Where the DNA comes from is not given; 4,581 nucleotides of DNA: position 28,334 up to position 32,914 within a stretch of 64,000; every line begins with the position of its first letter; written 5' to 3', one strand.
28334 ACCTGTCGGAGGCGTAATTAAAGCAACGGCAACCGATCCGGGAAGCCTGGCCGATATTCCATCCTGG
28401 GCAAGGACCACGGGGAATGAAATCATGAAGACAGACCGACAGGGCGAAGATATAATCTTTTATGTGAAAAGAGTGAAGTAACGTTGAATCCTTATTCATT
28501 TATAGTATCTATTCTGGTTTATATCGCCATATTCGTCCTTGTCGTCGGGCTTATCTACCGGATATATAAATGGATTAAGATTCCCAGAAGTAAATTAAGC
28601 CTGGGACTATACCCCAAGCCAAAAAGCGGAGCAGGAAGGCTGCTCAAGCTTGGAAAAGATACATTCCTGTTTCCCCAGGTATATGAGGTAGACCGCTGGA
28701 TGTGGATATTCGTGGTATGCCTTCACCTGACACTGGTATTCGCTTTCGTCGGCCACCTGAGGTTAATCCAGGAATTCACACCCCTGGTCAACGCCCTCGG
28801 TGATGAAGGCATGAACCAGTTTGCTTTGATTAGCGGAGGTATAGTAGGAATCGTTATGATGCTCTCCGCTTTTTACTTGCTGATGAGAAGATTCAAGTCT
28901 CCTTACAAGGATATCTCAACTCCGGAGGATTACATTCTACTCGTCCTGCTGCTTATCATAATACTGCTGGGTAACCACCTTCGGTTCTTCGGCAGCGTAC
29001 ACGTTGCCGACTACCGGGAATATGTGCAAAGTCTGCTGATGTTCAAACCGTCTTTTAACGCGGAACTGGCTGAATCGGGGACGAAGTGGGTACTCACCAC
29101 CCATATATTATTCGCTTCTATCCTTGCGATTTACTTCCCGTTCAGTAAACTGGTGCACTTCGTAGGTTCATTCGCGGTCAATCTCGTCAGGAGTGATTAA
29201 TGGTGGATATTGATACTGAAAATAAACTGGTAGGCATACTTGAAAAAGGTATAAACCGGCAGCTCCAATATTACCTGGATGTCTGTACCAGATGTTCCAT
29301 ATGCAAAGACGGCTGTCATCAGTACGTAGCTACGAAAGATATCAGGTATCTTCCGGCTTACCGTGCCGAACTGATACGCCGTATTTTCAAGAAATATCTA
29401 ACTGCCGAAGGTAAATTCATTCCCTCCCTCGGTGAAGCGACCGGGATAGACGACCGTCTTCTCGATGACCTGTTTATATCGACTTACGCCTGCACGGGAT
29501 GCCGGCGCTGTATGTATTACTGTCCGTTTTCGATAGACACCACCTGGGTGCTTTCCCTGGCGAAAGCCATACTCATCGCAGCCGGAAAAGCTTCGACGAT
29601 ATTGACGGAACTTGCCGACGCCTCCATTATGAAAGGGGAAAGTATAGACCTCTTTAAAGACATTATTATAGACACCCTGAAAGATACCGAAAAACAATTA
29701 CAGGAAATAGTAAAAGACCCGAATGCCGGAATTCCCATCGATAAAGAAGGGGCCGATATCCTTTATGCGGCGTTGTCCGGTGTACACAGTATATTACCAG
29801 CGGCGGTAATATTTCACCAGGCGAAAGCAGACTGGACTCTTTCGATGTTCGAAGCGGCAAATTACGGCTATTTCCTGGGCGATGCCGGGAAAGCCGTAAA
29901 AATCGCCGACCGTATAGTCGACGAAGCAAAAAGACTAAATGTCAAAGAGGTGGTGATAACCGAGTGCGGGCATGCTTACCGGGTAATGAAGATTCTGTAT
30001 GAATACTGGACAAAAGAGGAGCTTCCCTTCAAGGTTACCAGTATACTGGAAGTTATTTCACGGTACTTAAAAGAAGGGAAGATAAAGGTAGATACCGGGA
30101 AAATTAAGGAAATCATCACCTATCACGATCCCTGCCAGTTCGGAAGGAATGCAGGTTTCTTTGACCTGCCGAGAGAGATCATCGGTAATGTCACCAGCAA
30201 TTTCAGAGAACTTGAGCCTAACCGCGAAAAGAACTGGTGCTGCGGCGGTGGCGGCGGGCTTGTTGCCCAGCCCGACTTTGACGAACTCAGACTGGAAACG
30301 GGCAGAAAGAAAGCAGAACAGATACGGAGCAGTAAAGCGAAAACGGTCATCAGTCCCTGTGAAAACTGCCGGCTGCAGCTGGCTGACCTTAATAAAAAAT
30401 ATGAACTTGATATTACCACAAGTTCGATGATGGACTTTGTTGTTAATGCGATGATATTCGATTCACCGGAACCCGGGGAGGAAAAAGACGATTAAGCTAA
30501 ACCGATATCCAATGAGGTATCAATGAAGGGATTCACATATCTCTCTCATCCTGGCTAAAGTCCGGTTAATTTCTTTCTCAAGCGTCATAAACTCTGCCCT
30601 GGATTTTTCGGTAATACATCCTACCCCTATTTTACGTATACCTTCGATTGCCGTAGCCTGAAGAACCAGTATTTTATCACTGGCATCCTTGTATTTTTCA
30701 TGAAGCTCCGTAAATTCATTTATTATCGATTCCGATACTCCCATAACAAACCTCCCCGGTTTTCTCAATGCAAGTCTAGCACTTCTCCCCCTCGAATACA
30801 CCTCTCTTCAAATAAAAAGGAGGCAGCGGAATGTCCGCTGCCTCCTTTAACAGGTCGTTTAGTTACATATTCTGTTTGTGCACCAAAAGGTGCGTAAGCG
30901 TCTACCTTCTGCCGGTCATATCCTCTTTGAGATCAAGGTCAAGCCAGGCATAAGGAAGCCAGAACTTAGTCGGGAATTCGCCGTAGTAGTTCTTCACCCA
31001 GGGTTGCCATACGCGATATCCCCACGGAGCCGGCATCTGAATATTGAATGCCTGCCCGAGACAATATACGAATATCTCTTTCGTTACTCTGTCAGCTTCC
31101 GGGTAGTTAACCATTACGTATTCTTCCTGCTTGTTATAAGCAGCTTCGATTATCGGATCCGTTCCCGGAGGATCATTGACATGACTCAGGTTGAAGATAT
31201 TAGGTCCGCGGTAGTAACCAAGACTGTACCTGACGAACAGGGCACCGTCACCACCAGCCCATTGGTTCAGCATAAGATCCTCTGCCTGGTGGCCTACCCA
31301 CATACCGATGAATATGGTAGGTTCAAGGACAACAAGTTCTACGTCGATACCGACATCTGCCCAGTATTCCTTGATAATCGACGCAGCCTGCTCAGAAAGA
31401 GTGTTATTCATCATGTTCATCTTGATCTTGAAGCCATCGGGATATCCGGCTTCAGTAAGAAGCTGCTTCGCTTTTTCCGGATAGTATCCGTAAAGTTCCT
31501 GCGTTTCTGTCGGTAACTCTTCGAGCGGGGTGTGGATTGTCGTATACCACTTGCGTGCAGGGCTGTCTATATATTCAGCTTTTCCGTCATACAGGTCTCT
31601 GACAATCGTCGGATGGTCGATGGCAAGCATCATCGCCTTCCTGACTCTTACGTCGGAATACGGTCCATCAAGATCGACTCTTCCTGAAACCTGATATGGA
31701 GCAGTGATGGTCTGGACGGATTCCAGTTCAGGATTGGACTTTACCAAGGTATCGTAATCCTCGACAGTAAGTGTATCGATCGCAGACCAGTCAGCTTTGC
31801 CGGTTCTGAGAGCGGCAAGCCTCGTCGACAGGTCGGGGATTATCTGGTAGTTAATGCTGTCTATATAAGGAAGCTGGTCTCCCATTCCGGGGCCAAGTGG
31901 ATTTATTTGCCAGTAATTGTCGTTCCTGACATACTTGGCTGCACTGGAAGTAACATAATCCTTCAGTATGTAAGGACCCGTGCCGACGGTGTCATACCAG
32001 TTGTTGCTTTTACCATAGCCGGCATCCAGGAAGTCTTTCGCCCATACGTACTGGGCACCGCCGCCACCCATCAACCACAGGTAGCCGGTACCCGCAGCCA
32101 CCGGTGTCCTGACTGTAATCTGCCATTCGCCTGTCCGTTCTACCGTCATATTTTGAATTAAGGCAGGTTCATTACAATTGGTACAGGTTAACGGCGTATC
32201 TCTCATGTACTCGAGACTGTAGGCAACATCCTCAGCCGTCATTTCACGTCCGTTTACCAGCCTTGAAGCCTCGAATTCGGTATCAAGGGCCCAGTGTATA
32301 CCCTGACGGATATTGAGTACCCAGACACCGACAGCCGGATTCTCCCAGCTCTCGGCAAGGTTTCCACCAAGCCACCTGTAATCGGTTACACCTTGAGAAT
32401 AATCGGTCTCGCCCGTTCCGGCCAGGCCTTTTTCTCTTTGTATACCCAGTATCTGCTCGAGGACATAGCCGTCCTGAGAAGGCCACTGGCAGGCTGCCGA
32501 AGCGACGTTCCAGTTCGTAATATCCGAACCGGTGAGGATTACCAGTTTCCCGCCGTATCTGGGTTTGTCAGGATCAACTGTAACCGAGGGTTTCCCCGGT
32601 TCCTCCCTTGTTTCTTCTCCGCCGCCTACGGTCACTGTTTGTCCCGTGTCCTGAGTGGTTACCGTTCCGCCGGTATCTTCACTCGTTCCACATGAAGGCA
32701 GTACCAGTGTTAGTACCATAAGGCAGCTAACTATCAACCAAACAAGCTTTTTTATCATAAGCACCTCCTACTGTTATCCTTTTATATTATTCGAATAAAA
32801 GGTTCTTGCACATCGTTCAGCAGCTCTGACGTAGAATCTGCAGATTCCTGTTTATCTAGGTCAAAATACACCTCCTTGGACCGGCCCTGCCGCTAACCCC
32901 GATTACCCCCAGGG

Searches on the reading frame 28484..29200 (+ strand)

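Call 8: search_protein_families(library=pfam, proteins=[window:28484-29200:+])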
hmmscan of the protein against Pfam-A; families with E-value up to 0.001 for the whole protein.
window:28484-29200:+ (238 aa): 1 family
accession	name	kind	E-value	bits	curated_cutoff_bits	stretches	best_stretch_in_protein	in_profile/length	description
PF02665.19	Nitrate_red_gam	-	2.7e-19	70.1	22.9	1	71-227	42-200/217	Nitrate reductase gamma subunit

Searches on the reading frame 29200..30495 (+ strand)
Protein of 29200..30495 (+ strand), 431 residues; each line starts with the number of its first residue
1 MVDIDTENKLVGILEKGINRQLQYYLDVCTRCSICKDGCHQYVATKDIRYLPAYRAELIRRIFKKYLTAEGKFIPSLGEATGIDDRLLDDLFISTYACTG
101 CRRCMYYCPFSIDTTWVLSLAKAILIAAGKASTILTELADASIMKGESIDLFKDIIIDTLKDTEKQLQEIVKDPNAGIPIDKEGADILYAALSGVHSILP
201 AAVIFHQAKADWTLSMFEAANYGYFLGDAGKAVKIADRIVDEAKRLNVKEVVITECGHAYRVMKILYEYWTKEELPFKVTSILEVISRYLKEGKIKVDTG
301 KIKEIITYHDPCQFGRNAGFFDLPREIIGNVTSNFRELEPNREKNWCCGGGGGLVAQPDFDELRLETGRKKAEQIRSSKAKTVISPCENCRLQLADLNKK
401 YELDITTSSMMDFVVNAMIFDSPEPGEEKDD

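Call 15: search_protein_families(library=ncbifam, proteins=[window:29200-30495:+])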
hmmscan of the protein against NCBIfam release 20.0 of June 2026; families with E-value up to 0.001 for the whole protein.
window:29200-30495:+ (431 aa): 10 families
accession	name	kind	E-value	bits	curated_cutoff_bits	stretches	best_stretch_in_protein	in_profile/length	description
NF045796.1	DsrK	equivalog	1.7e-82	277.5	400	1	19-422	42-439/453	sulfate reduction electron transfer complex DsrMKJOP subunit DsrK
NF045724.1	ferredox_TmcB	equivalog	7.4e-72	242.3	735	1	10-418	24-428/430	electron transfer complex ferredoxin TmcB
NF045711.1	sulf_resp_HmcF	equivalog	7.1e-69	232.8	750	1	3-419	37-450/457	sulfate respiration complex iron-sulfur protein HmcF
NF004898.0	PRK06259.1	equivalog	2.9e-24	85.6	385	1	246-414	330-484/488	fumarate reductase (CoM/CoB) subunit TfrB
NF045670.1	quin_L_LdhH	equivalog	1e-17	63.7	800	1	227-411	516-702/706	L-lactate dehydrogenase (quinone) large subunit LdhH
NF008369.0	PRK11168.1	equivalog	6e-13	48.4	278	1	272-396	264-382/401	anaerobic glycerol-3-phosphate dehydrogenase subunit C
NF045663.1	diclust_near_Sec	equivalog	5.5e-11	41.3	530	1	276-400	509-624/759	pyridine nucleotide-disulfide oxidoreductase/dicluster-binding protein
TIGR03379.1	glycerol3P_GlpC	equivalog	0.00017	20.4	279.9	1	279-395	264-378/397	anaerobic glycerol-3-phosphate dehydrogenase subunit GlpC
TIGR03288.1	CoB_CoM_SS_B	equivalog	0.00034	20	345.15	1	342-394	187-237/290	CoB--CoM heterodisulfide reductase subunit B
TIGR03290.1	CoB_CoM_SS_C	equivalog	0.00075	19.5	160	0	82-135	34-85/144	CoB--CoM heterodisulfide reductase subunit C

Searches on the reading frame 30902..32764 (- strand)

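Call 15: search_protein_families(library=ncbifam, proteins=[window:30902-32764:-])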
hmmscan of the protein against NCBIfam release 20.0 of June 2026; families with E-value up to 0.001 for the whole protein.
window:30902-32764:- (620 aa): 9 families
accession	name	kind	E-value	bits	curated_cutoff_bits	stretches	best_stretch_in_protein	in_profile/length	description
NF045467.1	Opp4A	equivalog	3.1e-23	81.9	650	1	259-478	207-431/556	oligopeptide ABC transporter substrate-binding protein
NF043070.1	DppA_dipep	equivalog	2.2e-18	66.1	1005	1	256-505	204-436/535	dipeptide ABC transporter periplasmic-binding protein DppA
NF011942.0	PRK15413.1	equivalog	6.4e-18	64.7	594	1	199-479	134-382/512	glutathione ABC transporter substrate-binding protein GsiB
TIGR02294.1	nickel_nikA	equivalog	4.5e-16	58.5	393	1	237-481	141-380/501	nickel ABC transporter substrate-binding protein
NF045468.1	Opp5A_nikA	equivalog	8e-15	54.3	600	1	259-448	158-324/488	nickel ABC transporter substrate-binding protein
NF011684.0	PRK15104.1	equivalog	4.2e-14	52.1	947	1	257-486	209-427/543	oligopeptide ABC transporter substrate-binding protein OppA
NF011689.0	PRK15109.1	equivalog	2.9e-12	46.1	560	1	134-576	81-514/547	ABC transporter substrate-binding protein SapA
TIGR04028.1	SBP_KPN_01854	hypoth_equivalog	4.4e-11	42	468.5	1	258-477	161-379/509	TIGR04028 family ABC transporter substrate-binding protein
NF047575.1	opine_bind_CntA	exception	5e-11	41.8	800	1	239-451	172-380/535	staphylopine-dependent metal ABC transporter substrate-binding lipoprotein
